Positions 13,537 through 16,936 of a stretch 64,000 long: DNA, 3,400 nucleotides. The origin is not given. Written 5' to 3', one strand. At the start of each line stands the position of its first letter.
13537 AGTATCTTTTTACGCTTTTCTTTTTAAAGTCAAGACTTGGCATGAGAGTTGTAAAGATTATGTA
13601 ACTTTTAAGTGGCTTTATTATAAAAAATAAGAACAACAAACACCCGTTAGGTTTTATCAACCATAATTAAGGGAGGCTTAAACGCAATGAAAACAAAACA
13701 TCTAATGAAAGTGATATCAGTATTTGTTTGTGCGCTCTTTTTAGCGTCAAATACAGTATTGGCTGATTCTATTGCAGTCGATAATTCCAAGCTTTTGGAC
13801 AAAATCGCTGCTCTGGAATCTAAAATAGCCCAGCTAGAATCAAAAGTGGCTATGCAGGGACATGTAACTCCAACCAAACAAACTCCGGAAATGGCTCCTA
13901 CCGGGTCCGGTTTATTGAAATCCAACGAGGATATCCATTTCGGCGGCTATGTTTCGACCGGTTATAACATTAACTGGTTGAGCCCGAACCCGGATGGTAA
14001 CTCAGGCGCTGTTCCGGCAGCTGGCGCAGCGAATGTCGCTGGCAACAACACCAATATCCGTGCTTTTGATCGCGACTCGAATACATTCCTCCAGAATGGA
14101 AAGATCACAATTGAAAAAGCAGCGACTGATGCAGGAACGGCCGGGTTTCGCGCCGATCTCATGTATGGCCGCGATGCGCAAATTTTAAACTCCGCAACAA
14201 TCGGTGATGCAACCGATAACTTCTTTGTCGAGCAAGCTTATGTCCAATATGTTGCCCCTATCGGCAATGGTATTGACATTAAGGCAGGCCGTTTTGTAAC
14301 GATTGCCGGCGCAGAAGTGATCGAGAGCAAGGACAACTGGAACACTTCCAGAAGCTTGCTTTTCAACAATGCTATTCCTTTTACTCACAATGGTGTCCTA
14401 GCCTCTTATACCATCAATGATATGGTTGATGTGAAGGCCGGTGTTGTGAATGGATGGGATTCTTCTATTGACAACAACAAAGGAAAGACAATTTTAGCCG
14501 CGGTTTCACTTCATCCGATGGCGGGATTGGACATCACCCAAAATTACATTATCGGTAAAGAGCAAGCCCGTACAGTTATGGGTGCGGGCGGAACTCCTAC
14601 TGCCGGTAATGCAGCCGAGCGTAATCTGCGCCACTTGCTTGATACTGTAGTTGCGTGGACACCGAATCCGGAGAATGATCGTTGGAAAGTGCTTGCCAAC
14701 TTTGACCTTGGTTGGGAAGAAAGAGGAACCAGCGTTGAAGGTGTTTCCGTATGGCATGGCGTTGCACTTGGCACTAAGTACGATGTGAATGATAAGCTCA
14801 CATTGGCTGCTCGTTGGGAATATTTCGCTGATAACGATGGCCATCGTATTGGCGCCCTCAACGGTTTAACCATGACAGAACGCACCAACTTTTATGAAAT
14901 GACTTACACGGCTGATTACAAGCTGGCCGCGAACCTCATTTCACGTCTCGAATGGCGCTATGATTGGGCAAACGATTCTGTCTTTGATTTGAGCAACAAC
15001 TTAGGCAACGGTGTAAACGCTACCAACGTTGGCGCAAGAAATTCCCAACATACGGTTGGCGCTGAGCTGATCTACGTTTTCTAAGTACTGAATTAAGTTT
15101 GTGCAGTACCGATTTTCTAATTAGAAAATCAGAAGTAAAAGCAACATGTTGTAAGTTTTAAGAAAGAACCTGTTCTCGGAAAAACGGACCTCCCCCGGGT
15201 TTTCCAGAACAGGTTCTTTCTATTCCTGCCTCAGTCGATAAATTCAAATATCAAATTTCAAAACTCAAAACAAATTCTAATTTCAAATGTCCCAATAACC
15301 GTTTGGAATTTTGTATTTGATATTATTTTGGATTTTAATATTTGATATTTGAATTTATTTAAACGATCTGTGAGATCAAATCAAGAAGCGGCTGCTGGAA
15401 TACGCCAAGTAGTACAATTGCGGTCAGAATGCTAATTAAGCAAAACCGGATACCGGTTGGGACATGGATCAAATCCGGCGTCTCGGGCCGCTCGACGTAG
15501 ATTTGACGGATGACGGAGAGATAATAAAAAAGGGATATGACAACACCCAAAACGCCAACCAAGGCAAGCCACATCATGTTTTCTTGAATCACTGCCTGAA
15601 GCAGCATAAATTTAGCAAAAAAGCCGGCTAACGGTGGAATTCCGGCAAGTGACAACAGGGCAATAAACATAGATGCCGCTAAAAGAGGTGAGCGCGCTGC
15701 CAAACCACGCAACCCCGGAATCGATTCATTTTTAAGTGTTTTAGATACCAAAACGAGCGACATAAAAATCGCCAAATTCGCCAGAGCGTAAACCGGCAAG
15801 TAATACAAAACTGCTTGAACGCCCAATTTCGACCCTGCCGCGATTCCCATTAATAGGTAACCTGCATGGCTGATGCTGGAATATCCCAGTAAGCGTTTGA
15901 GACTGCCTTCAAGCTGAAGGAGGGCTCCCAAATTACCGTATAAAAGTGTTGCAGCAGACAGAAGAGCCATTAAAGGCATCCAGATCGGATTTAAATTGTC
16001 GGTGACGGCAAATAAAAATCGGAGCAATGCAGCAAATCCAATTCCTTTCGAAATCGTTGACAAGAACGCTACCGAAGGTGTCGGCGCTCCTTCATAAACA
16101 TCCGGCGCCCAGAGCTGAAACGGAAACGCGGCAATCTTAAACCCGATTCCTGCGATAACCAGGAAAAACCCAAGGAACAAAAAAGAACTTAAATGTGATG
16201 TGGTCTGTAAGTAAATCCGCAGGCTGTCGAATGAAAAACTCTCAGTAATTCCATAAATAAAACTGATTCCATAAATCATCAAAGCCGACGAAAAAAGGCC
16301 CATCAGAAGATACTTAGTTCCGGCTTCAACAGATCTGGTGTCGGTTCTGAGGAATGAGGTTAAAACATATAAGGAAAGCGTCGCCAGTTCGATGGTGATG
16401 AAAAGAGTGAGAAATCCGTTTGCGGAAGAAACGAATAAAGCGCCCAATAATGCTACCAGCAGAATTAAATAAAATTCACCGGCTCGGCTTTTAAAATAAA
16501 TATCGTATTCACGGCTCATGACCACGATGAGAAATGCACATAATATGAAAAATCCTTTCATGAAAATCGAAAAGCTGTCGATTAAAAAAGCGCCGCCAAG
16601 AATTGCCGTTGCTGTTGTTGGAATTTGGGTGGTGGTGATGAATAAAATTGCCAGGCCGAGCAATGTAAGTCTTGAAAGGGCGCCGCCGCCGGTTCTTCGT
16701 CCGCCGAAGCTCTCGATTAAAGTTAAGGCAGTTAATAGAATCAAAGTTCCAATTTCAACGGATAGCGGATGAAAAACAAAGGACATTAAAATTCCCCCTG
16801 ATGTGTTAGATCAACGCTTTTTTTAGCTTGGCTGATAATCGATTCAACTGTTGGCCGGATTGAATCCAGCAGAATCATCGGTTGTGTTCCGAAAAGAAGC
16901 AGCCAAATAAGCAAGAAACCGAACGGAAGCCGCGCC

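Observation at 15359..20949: Orphan second copy of nuoJKLMN with its own promoter, directly downstream of the ATP synthase operon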

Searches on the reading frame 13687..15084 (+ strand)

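Call 41: search_protein_families(library=pfam, proteins=[window:13687-15084:+], max_evalue=0.00001)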
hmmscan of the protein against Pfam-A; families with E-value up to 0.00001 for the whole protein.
window:13687-15084:+ (465 aa): 1 family
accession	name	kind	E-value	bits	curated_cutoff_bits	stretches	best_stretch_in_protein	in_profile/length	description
PF07642.17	BBP2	-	7.4e-71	239.6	26.2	1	83-465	2-339/339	Putative beta-barrel porin-2, OmpL-like. bbp2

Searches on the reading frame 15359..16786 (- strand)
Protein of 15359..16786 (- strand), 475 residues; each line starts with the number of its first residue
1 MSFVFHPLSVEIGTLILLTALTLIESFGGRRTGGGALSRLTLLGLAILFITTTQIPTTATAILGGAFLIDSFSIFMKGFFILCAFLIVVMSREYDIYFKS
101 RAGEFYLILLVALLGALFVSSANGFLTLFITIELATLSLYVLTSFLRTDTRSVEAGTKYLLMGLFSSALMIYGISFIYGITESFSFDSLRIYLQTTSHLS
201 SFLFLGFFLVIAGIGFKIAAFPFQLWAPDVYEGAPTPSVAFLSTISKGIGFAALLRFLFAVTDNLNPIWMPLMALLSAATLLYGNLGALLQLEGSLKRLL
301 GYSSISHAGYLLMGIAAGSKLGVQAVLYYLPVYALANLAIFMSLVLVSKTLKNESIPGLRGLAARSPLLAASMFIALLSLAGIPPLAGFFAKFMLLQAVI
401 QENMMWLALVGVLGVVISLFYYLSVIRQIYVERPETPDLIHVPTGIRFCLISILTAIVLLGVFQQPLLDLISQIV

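Call 4: search_protein_families(library=pfam, proteins=[window:15359-16786:-])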
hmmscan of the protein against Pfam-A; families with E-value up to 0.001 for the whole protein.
window:15359-16786:- (475 aa): 1 family
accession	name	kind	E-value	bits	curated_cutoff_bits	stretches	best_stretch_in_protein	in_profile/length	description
PF00361.26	Proton_antipo_M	-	1.3e-67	228.5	21.5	1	122-418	1-294/294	NADH:quinone oxidoreductase/Mrp antiporter, TM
